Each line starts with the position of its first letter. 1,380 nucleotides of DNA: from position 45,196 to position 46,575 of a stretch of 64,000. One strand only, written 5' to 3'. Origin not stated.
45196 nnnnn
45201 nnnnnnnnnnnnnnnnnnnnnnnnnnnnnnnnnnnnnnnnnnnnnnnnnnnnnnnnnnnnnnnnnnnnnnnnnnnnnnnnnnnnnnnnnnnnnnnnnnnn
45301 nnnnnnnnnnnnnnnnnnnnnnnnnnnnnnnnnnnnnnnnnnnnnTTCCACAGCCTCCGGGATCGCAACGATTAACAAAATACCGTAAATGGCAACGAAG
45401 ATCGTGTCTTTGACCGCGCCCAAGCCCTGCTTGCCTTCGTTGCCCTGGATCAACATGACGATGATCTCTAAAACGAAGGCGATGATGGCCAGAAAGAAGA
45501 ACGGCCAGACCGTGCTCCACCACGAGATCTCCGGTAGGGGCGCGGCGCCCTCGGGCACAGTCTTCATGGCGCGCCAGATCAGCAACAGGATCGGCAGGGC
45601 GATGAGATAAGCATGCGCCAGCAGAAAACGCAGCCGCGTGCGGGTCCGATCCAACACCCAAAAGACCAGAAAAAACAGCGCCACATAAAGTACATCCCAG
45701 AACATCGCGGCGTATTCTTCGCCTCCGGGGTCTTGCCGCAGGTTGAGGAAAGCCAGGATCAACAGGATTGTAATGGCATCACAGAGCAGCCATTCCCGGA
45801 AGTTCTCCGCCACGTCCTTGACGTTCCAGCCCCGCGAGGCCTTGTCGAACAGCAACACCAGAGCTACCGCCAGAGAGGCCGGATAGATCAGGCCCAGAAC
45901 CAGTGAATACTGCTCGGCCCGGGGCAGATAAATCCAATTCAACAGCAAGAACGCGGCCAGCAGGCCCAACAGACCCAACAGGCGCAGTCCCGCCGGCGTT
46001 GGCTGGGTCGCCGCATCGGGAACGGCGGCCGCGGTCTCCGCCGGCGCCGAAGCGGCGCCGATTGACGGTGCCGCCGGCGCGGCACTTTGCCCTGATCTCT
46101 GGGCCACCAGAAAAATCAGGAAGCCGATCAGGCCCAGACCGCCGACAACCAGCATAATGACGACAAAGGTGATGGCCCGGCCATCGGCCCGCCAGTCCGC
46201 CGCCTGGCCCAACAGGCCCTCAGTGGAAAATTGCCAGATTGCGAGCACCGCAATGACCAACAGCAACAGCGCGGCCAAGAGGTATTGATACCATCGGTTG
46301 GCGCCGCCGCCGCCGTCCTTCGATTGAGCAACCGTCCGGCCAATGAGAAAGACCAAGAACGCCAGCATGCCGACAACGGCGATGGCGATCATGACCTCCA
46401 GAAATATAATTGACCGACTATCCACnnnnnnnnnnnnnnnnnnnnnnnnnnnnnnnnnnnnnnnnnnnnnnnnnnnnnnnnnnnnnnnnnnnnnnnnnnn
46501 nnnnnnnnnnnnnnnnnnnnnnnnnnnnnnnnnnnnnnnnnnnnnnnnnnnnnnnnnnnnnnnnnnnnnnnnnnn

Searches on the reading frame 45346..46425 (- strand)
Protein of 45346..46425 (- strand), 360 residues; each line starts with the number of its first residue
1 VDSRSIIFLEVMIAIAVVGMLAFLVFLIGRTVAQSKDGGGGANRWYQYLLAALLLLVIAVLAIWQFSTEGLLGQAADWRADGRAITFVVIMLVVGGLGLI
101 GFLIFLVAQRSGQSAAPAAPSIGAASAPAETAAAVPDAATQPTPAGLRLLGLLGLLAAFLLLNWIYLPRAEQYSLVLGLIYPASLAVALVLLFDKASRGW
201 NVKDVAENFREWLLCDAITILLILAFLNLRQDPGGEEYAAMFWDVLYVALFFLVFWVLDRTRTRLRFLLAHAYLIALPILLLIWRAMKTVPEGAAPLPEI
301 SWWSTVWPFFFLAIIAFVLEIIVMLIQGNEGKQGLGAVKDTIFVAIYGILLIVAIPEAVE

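Call 31: search_protein_families(library=pfam, proteins=[window:45346-46425:-], max_evalue=0.01)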
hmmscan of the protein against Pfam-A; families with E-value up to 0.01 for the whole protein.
window:45346-46425:- (360 aa): 0 families

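Call 33: search_protein_families(library=ncbifam, proteins=[window:45346-46425:-], max_evalue=0.00001)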
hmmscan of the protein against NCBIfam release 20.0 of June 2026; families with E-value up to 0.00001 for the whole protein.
window:45346-46425:- (360 aa): 0 families

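Call 41: find_homologous_proteins(query=window:45346-46425:-)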
Query window:45346-46425:- (360 aa): 466 proteins with E <= 0.001 among 8000 candidates; the best 120 are listed.
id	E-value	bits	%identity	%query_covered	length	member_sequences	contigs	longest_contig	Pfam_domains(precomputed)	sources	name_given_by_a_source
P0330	2.8e-222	756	100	100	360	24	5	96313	-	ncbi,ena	-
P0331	3.2e-199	680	87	100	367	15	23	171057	-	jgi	jgi:hypothetical protein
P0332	7.0e-197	672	86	100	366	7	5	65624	-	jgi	-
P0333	8.7e-189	646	93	97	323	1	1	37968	-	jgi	jgi:hypothetical protein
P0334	1.1e-184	632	84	100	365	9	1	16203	-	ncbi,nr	ncbi:MAG: hypothetical protein QF512_12270 [Alphaproteobacteria bacterium]|nr:hypothetical protein [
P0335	7.2e-184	629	82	100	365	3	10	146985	-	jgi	-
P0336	3.4e-156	538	75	99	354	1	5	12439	-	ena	-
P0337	4.6e-153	528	71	99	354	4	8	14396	-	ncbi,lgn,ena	-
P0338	3.7e-152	525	73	96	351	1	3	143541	-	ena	-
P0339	6.1e-152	524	72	96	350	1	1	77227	-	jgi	jgi:hypothetical protein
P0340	5.4e-151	521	71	99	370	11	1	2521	-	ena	-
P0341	3.6e-148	512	71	99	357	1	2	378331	-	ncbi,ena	-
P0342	4.1e-148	512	68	99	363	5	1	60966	-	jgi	jgi:hypothetical protein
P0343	2.3e-147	509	70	96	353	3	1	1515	-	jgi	-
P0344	2.7e-147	509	68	99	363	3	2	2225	-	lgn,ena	-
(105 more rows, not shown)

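Call 55: predict_structure(alignment_id=A4)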
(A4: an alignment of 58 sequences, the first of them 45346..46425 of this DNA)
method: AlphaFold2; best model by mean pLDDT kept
length: 360 residues; sequences in the alignment: 58
mean_pLDDT: 76.5   pTM: 0.60
mean pLDDT of the five models: 76.5, 74.8, 74.4, 72.0, 67.5
residues with pLDDT >= 90: 107; 70-90: 129; 50-70: 95; < 50: 29
segments of 3 or more residues with pLDDT < 50: 113-136, 358-360
pLDDT, mean of each block of 10 residues (from residue 1): 64 71 72 61 65 74 67 61 65 70 70 42 38 50 76 83 86 90 92 85 89 95 90 74 91 93 93 95 82 59 79 97 84 88 95 67
secondary structure, 60 per line:
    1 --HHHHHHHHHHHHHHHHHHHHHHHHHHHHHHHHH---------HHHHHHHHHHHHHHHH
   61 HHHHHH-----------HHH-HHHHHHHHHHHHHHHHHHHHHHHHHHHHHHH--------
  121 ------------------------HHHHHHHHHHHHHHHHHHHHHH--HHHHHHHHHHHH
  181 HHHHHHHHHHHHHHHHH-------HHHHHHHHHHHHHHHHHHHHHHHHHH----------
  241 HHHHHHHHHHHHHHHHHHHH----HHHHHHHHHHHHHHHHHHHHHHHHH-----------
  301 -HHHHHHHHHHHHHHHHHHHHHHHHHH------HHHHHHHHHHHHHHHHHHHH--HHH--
elements in order: H3-35 H45-66 H82-112 H145-166 H169-197 H205-230 H241-260 H265-289 H302-327 H334-353

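Call 73: search_solved_structures(query=A4, max_evalue=10)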
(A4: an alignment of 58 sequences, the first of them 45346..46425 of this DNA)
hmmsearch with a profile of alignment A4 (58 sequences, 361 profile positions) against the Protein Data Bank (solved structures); distinct sequences matched with E-value up to 10: 5.
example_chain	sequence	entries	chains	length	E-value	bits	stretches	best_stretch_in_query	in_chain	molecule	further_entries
8qag_A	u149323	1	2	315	0.32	13.5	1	73-169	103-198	sc-CC-6-95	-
7wgh_A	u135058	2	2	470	0.63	12.5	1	94-172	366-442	Squalene synthase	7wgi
7wyu_G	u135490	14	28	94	0.78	12.2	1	59-132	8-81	FXYD domain-containing ion transport regulator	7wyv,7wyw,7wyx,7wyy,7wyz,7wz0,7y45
5lnk_z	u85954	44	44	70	1.7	11.1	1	8-53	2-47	Mitochondrial complex I, MWFE subunit | NADH dehydrogenase [ubiquinone] 1 alpha subcomplex subunit 1 | NDUFA1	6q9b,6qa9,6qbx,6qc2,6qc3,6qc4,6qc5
9oic_A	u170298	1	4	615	2.8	10.4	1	10-103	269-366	Potassium voltage-gated channel protein Shaker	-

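Call 77: fold_search(model_id=the predicted structure, library=pdb)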
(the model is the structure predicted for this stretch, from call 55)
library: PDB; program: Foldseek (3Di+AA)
matches with E <= 10: 214; with E <= 0.001: 0
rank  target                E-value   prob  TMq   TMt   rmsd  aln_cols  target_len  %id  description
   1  9l76_A                2.8e-01  0.28  0.18  0.15  15.0       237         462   12  Structures and mechanism of the nicotinamide nucleotide transhydrogenase from E. coli (released 2026-01-07)
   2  9fqr_Fz               6.6e-01  0.13  0.13  0.18  37.3       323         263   10  96-nm repeat of axonemal doublet microtubules from bovine sperm (released 2025-03-26)
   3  8i7o_Cc               6.6e-01  0.13  0.14  0.18  40.3       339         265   11  In situ structure of axonemal doublet microtubules in mouse sperm with 16-nm repeat (released 2023-10-11)
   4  8iyj_S5               7.2e-01  0.09  0.12  0.14  41.3       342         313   11  Cryo-EM structure of the 48-nm repeat doublet microtubule from mouse sperm (released 2023-07-05)
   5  9jih_B                8.4e-01  0.10  0.12  0.16  27.5       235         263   16  Crystal structure of BAR domain of ACAP4 (released 2026-01-14)
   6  8iyj_S0               8.8e-01  0.09  0.13  0.14  40.9       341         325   11  Cryo-EM structure of the 48-nm repeat doublet microtubule from mouse sperm (released 2023-07-05)
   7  9cpc_3R               9.7e-01  0.11  0.14  0.19  39.7       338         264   10  Atomic model of porcine brain ventricles cilia doublet microtubule (48-nm periodicity) (released 2024-10-23)
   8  9jih_A                1.0e+00  0.08  0.10  0.14  27.5       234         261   16  Crystal structure of BAR domain of ACAP4 (released 2026-01-14)
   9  4dcn_C                1.2e+00  0.06  0.10  0.15  26.2       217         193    9  Crystal Structure Analysis of the Arfaptin2 BAR domain in Complex with ARL1 (released 2012-06-13)
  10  6z5u_A                1.3e+00  0.07  0.13  0.16  21.5       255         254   15  Cryo-EM structure of the A. baumannii MlaBDEF complex bound to APPNHP (released 2021-05-05)
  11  8f6i_A                1.4e+00  0.23  0.21  0.25  11.7       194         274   18  Cryo-EM structure of a Zinc-loaded symmetrical D70A mutant of the YiiP-Fab complex (released 2023-02-08)
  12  4md1                  1.4e+00  0.14  0.18  0.25  20.1       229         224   16  Orange species of bacteriorhodopsin from Halobacterium salinarum (released 2014-10-08)
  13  9ivk_A                1.4e+00  0.13  0.16  0.20  30.5       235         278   13  cryo-EM structure of a tmFAP (released 2024-11-20)
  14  9fqr_FA               1.4e+00  0.06  0.10  0.12  38.3       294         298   10  96-nm repeat of axonemal doublet microtubules from bovine sperm (released 2025-03-26)
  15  9fqr_D6               1.7e+00  0.08  0.13  0.18  40.4       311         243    7  96-nm repeat of axonemal doublet microtubules from bovine sperm (released 2025-03-26)
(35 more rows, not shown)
